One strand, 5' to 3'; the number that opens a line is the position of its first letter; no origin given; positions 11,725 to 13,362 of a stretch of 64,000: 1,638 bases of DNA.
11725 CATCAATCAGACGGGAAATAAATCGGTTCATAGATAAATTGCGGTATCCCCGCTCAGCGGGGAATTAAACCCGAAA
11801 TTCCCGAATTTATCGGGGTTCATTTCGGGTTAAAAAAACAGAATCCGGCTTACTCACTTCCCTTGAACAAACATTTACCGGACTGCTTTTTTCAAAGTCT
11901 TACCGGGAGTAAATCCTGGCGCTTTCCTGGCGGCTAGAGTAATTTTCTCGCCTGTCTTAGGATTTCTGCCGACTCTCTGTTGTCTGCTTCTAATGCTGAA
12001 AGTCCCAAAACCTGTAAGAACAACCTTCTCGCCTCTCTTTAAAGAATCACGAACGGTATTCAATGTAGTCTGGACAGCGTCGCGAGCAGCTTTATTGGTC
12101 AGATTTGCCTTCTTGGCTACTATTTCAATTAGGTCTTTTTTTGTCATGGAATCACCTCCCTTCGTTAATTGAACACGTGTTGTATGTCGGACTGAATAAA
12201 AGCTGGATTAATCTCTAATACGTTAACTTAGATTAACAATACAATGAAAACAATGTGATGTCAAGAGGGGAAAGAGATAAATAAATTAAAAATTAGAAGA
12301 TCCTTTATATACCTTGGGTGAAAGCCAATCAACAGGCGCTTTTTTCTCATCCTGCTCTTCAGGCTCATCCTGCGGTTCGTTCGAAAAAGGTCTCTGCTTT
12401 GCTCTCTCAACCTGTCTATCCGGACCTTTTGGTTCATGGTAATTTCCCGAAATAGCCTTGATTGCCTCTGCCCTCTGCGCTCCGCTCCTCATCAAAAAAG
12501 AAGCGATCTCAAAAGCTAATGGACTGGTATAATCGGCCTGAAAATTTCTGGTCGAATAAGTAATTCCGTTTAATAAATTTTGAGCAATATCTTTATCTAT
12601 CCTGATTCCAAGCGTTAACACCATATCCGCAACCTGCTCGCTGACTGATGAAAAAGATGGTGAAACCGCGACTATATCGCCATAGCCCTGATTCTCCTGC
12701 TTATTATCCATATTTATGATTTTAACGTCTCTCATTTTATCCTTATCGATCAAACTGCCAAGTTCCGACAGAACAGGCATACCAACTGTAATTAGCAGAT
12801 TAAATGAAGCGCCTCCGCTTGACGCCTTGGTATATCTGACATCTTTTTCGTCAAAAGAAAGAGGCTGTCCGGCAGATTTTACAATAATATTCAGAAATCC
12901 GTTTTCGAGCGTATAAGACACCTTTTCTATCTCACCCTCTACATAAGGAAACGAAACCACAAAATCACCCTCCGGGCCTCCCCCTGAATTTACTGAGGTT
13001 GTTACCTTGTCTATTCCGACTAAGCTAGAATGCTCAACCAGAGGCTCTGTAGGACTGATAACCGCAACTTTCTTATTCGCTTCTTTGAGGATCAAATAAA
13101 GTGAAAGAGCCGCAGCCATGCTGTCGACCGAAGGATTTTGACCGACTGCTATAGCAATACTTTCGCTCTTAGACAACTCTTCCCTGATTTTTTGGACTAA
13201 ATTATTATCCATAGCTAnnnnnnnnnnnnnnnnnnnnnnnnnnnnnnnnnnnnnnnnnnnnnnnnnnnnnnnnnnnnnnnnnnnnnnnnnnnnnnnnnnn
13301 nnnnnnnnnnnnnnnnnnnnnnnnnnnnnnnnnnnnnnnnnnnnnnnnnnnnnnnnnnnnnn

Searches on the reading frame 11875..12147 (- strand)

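Call 7: search_protein_families(library=pfam, proteins=[window:11875-12147:-], max_evalue=0.001)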
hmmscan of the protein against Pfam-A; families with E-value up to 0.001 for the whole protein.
window:11875-12147:- (90 aa): 4 families
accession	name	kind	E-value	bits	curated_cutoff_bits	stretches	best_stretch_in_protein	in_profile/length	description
PF00216.26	Bac_DNA_binding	-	4.5e-32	110.6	22.4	1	1-89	1-89/90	Bacterial DNA-binding protein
PF18175.6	HU-CCDC81_bac_2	-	9.3e-06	25.9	35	1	6-56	3-53/70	CCDC81-like prokaryotic HU domain 2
PF18291.6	HU-HIG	-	3.1e-05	24.5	26.2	1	2-88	33-117/125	HU domain fused to wHTH, Ig, or Glycine-rich motif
PF18289.6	HU-CCDC81_euk_2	-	0.00017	22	26.1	1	10-56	10-58/75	CCDC81 eukaryotic HU domain 2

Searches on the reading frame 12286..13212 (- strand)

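Call 7: search_protein_families(library=pfam, proteins=[window:12286-13212:-], max_evalue=0.001)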
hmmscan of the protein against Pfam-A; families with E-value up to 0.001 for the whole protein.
window:12286-13212:- (308 aa): 1 family
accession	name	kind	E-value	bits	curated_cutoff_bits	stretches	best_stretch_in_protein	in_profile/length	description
PF01368.27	DHH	-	2.1e-07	31.7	28.1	1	19-217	2-125/125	DHH family, N-terminal domain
